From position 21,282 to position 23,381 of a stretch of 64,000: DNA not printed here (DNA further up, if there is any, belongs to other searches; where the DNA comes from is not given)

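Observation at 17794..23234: Tandem triplication of a secreted, cysteine-capped parallel beta-helix protein family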

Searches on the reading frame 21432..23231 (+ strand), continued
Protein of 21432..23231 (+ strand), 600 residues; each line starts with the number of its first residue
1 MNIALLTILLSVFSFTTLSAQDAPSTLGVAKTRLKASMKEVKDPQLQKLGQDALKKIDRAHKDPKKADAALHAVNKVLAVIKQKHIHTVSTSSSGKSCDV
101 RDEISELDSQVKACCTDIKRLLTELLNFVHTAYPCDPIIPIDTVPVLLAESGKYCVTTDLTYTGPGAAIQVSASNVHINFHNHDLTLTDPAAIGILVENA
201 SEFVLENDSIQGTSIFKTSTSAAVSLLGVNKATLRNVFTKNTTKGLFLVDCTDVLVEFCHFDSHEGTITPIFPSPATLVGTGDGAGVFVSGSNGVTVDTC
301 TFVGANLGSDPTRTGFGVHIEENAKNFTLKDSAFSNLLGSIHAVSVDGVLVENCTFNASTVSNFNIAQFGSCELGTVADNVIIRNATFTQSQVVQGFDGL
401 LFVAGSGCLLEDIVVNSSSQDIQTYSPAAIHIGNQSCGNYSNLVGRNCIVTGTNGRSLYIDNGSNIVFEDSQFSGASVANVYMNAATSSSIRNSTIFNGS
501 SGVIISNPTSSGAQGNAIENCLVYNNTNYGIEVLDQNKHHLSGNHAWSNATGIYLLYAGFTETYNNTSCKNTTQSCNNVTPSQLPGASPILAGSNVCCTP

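Call 30: fold_search(model_id=the predicted structure, library=viral)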
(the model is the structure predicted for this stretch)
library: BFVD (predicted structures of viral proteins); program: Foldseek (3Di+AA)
matches with E <= 10: 808; with E <= 0.001: 178
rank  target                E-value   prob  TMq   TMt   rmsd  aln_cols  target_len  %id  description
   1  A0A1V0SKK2            1.2e-18  1.00  0.60  0.79   7.0       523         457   20  Periplasmic copper-binding protein NosD [Klosneuvirus KNV1]
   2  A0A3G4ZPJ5            1.9e-12  1.00  0.26  0.25  12.9       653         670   15  Right handed beta helix domain-containing protein [Barrevirus sp.]
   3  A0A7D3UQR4            7.3e-12  1.00  0.44  0.47   8.7       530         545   18  Pectin lyase [Fadolivirus FV1/VV64]
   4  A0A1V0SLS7            1.4e-11  1.00  0.43  0.38  22.1       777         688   12  Right handed beta helix domain-containing protein [Klosneuvirus KNV1]
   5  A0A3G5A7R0            3.3e-10  1.00  0.29  0.33  13.7       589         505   14  Right handed beta helix domain-containing protein [Hyperionvirus sp.]
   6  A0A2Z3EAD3            5.4e-09  1.00  0.43  0.41  15.1       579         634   15  (no name in the UniProt tables at hand)
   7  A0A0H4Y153            6.8e-09  1.00  0.13  0.15  15.9       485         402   10  Uncharacterized protein [Salmon gill poxvirus]
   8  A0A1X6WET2            7.1e-09  1.00  0.42  0.20  11.2       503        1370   13  (no name in the UniProt tables at hand)
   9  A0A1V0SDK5            7.4e-09  1.00  0.37  0.18  11.7       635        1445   13  GMC-type oxidoreductase [Indivirus ILV1]
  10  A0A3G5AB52            9.7e-09  1.00  0.32  0.38  10.7       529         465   14  Right handed beta helix domain-containing protein [Hyperionvirus sp.]
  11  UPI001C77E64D         1.0e-08  1.00  0.43  0.47   8.8       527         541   11  (no name look-up for this kind of identifier)
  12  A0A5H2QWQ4            1.1e-08  1.00  0.31  0.28  23.2       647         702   12  (no name in the UniProt tables at hand)
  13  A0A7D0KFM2            1.6e-08  1.00  0.45  0.41  14.2       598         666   11  Tailspike protein [Brevibacterium phage AGM12]
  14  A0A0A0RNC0            1.9e-08  1.00  0.38  0.30   9.8       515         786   14  Tail spike protein [Bacillus phage Moonbeam]
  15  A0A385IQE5            2.0e-08  1.00  0.40  0.42  10.9       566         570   14  Tail spike protein [Escherichia phage LL11]
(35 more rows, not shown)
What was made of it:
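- Closest known: Cys-less-cap relatives in other intracellular-type bacteria. Same: Klosneuvirus A0A1V0SKK2 is the best structural match found: E 1e-18, target-normalised TM-score (TMt) 0.79, 20% identity (call 30).
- The top viral-library fold hit is annotated 'NosD' (call 30).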

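Call 36: find_related_loci(query=A2, collection=viral_contigs, flank=5000)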
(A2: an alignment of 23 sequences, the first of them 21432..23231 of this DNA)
Query A2 (600 aa) in viral_contigs; peptide patterns used: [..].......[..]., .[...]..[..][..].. (x = any residue, [..] = any of these).
77 stretches matched a pattern, but none encodes a relative of the query by tblastn (E <= 1e-3).
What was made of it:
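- Tried and rejected: A scan with the family profile found no relative (call 36).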

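Call 39: find_homologous_proteins(query=A3, max_evalue=1e-10)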
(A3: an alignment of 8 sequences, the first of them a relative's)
Query A3 (8 sequences) (480 aa, profile of the alignment): 12 proteins with E <= 1e-10 among 8000 candidates.
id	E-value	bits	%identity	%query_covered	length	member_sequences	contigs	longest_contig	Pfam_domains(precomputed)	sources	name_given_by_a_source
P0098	3.4e-181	621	100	100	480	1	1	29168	PF13229.13,PF05048.20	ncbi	-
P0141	5.6e-169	580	43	91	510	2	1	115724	PF13229.13,PF05048.20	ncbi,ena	-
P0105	7.5e-163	560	29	83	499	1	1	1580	PF13229.13,PF05048.20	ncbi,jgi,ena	jgi:parallel beta-helix repeat protein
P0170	9.7e-156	537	39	99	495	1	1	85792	PF13229.13,PF05048.20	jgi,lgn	-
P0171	7.9e-137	474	44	100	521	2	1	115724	PF13229.13,PF05048.20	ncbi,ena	-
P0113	7.9e-128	445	53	100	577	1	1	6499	PF13229.13,PF05048.20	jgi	jgi:hypothetical protein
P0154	3.4e-105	370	43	80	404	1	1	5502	PF13229.13,PF05048.20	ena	-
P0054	4.7e-61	225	30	90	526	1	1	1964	PF13229.13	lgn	-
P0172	7.6e-19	85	25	86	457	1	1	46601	PF13229.13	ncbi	-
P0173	2.8e-17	80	30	11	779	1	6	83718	-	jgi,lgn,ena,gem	-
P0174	4.5e-16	76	29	30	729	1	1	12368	PF13229.13,PF12708.13,PF22842.4,PF05048.20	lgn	-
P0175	1.3e-12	65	29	19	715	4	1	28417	PF13229.13,PF05048.20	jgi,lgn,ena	-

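Call 40: find_encoding_contigs(protein=P0141, flank=10000, max_places=2)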
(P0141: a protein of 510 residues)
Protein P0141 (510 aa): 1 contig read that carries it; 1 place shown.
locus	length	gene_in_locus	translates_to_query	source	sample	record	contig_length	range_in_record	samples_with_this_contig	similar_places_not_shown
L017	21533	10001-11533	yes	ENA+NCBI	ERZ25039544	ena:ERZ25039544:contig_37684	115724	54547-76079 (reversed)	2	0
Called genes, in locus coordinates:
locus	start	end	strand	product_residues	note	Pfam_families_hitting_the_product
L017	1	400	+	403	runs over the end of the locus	-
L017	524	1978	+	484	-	-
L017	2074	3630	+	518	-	-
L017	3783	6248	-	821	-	PF02190:LON_substr_bdg, PF13401:AAA_22 (faint), PF00004:AAA, PF07728:AAA_5, PF22667:Lon_lid, PF05362:Lon_C, PF13541:ChlI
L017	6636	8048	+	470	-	PF03219:TLC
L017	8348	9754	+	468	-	PF03219:TLC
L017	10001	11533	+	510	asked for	PF05048:NosD (faint), PF13229:Beta_helix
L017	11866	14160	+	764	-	PF13229:Beta_helix (faint)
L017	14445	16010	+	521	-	PF05048:NosD (faint), PF13229:Beta_helix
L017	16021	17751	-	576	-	PF13857:Ank_5 (weak), PF12796:Ank_2, PF13637:Ank_4 (weak), PF13857:Ank_5 (weak), PF12796:Ank_2, PF13637:Ank_4 (weak), PF12796:Ank_2, PF12796:Ank_2, +6 more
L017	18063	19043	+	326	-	PF00318:Ribosomal_S2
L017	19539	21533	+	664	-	PF13177:DNA_pol3_delta2, PF00004:AAA, PF07728:AAA_5 (weak), PF22608:DNAX_ATPase_lid, PF12169:DNA_pol3_gamma3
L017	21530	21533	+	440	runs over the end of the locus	PF00009:GTP_EFTU, PF01926:MMR_HSR1, PF02421:FeoB_N, PF09439:SRPRB (weak), PF03193:RsgA_GTPase (weak), PF01926:MMR_HSR1, PF02421:FeoB_N, PF14714:KH_dom-like, +8 more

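Call 41: find_encoding_contigs(protein=P0098, flank=10000, max_places=2)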
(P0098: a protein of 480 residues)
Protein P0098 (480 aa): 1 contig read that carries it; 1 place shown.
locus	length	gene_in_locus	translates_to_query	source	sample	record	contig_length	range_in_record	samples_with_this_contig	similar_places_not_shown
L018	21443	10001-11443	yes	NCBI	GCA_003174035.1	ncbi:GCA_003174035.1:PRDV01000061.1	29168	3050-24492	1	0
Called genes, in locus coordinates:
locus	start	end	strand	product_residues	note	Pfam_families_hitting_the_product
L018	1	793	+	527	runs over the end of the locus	PF03553:Na_H_antiporter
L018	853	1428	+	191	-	PF00293:NUDIX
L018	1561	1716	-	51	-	-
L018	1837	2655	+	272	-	PF01661:Macro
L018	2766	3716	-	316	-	-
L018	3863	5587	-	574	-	-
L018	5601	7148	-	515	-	PF05048:NosD (faint), PF13229:Beta_helix (faint)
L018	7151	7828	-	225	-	PF05048:NosD, PF13229:Beta_helix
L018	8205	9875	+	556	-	PF13229:Beta_helix (weak)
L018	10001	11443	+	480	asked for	PF13229:Beta_helix, PF05048:NosD (weak), PF13229:Beta_helix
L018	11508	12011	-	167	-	-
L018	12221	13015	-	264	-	PF01138:RNase_PH, PF03725:RNase_PH_C (weak)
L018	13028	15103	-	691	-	PF01138:RNase_PH, PF03725:RNase_PH_C, PF01138:RNase_PH, PF00013:KH_1, PF00575:S1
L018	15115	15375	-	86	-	PF00312:Ribosomal_S15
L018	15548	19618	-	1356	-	PF04997:RNA_pol_Rpb1_1, PF00623:RNA_pol_Rpb1_2, PF04983:RNA_pol_Rpb1_3, PF05000:RNA_pol_Rpb1_4, PF04998:RNA_pol_Rpb1_5, PF21668:RPOC_hybrid (faint), PF01551:Peptidase_M23 (faint)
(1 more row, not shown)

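Call 47: search_solved_structures(query=A2, max_evalue=1)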
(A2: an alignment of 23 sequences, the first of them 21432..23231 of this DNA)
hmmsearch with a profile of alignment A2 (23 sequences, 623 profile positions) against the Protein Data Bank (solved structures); distinct sequences matched with E-value up to 1: 33.
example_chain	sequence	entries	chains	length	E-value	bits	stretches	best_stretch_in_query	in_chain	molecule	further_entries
4ozy_A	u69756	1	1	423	1.9e-05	26.4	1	485-595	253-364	Poly(beta-D-mannuronate) C5 epimerase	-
4ozz_A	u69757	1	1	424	1.9e-05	26.4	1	485-595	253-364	Poly(beta-D-mannuronate) C5 epimerase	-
4nk8_A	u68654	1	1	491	2.3e-05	26.1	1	484-595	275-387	Poly(beta-D-mannuronate) C5 epimerase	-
4nk6_A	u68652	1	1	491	2.7e-05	25.8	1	485-595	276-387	Poly(beta-D-mannuronate) C5 epimerase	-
9rx2_A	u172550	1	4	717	4.8e-05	25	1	497-576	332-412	Parallel beta-helix repeat protein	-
8xfq_A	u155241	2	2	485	7.5e-05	24.4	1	488-583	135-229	mannuronan 5-epimerase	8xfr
8ja4_A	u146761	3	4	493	7.8e-05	24.3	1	488-583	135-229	mannuronan 5-epimerase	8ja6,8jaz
2pyg_A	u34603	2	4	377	0.00093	20.8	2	488-579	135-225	Poly(beta-D-mannuronate) C5 epimerase 4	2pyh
7o0y_A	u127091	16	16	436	0.0019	19.8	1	516-574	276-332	Probable ABC transporter binding protein NosD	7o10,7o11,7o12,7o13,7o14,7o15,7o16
2ewe_A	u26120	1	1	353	0.0024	19.4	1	264-347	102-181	Pectate lyase C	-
1air_A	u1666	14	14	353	0.0025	19.3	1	264-347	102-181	PECTATE LYASE C | PROTEIN (PECTATE LYASE C)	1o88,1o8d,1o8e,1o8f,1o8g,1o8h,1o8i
3jur_A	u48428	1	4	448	0.0027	19.2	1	457-569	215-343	Exo-poly-alpha-D-galacturonosidase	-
7rkc_A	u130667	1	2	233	0.0057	18.1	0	39-78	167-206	D_3_633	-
8tm9_A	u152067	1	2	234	0.015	16.8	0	41-78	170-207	D_3_633_8x peptide bound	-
8tlp_A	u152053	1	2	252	0.021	16.3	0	41-78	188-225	D_3_633_8x, no peptide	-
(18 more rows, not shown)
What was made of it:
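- A profile search hits AlgG at E 2e-5 (call 47).
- Tried and rejected: Profile hits to the helical region had E 0.03-0.5 (call 47) and were rejected as helix-composition noise.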

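Call 48: search_protein_families(library=phrogs, proteins=[window:21432-23231:+], max_evalue=0.01)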
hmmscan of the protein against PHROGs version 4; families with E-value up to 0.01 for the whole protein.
window:21432-23231:+ (600 aa): 0 families

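Call 49: search_solved_structures(query=A2, max_evalue=0.0001, show_alignments=2)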
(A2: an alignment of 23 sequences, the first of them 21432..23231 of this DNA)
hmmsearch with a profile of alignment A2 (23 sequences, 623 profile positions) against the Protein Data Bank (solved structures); distinct sequences matched with E-value up to 0.0001: 7.
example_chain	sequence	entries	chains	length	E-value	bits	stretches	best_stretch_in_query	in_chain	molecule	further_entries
4ozy_A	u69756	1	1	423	1.9e-05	26.4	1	485-595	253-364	Poly(beta-D-mannuronate) C5 epimerase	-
4ozz_A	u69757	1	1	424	1.9e-05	26.4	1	485-595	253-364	Poly(beta-D-mannuronate) C5 epimerase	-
4nk8_A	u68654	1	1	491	2.3e-05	26.1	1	484-595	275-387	Poly(beta-D-mannuronate) C5 epimerase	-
4nk6_A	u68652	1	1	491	2.7e-05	25.8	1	485-595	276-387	Poly(beta-D-mannuronate) C5 epimerase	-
9rx2_A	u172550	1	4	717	4.8e-05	25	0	497-576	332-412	Parallel beta-helix repeat protein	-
8xfq_A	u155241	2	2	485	7.5e-05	24.4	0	488-583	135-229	mannuronan 5-epimerase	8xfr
8ja4_A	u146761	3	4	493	7.8e-05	24.3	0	488-583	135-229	mannuronan 5-epimerase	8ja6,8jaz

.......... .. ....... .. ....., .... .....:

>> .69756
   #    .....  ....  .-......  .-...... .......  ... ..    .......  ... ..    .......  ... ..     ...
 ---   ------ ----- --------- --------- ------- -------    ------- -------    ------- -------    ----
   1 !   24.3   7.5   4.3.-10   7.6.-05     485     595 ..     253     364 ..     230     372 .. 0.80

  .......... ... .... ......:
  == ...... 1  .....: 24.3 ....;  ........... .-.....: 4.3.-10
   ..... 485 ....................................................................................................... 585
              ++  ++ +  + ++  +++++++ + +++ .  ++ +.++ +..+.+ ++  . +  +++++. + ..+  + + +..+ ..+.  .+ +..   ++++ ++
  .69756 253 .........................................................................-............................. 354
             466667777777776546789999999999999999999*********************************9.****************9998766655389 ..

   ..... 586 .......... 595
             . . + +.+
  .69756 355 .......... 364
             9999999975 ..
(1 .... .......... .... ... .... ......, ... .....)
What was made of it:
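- On Characterised beta-helix carbohydrate-active enzymes (AlgG/AlgE epimerases, pectate lyase, GH28): PDB profile hits have E>=1.9e-5 and cover about 110 residues of C-terminal repeats (calls 47, 49). No alignment reaches a known catalytic motif (call 49).
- The AlgG match covers only C-terminal PbH1 repeats, not the catalytic region (call 49).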

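Call 71: find_encoding_contigs(protein=P0009, flank=6000, max_places=3)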
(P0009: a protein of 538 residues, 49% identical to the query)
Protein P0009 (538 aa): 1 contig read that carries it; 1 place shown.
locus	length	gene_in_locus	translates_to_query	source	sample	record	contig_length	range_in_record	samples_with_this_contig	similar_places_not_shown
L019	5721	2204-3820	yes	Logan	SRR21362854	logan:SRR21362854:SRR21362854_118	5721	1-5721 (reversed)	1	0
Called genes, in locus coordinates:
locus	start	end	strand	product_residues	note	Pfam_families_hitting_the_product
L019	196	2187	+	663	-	PF13229:Beta_helix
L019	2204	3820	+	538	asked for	PF13229:Beta_helix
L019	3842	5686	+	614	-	PF13229:Beta_helix, PF05048:NosD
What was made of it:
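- The same A-B2-B triplet occurs on Logan contig L019 (call 71).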

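Call 78: find_encoding_contigs(protein=P0172, flank=4000, max_places=2)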
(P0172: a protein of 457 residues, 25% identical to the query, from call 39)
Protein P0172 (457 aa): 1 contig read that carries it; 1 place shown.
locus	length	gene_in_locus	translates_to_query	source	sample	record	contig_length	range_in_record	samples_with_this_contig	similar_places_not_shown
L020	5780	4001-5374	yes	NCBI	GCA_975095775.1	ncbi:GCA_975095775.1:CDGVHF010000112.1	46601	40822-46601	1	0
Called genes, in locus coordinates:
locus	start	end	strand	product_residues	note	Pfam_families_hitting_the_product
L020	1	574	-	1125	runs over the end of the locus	PF00069:Pkinase, PF07714:PK_Tyr_Ser-Thr, PF23381:Beta-prop_IFT122_1st, PF23414:Beta-prop_EML_2, PF24807:WD40_CDC20-Fz, PF25174:Beta-prop_THOC3, PF25175:Beta-prop_WDR5, PF25391:WD40_Gbeta, +21 more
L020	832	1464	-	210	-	PF07638:Sigma70_ECF, PF04542:Sigma70_r2, PF08281:Sigma70_r4_2, PF04545:Sigma70_r4 (weak)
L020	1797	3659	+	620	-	-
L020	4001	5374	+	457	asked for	PF13229:Beta_helix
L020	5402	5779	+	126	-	?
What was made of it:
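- Tried and rejected: I suspected it was the Klosneuvirus protein because both are 457 aa. It lies on a bacterial contig with ECF sigma and kinase genes (call 78), so the idea was rejected.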
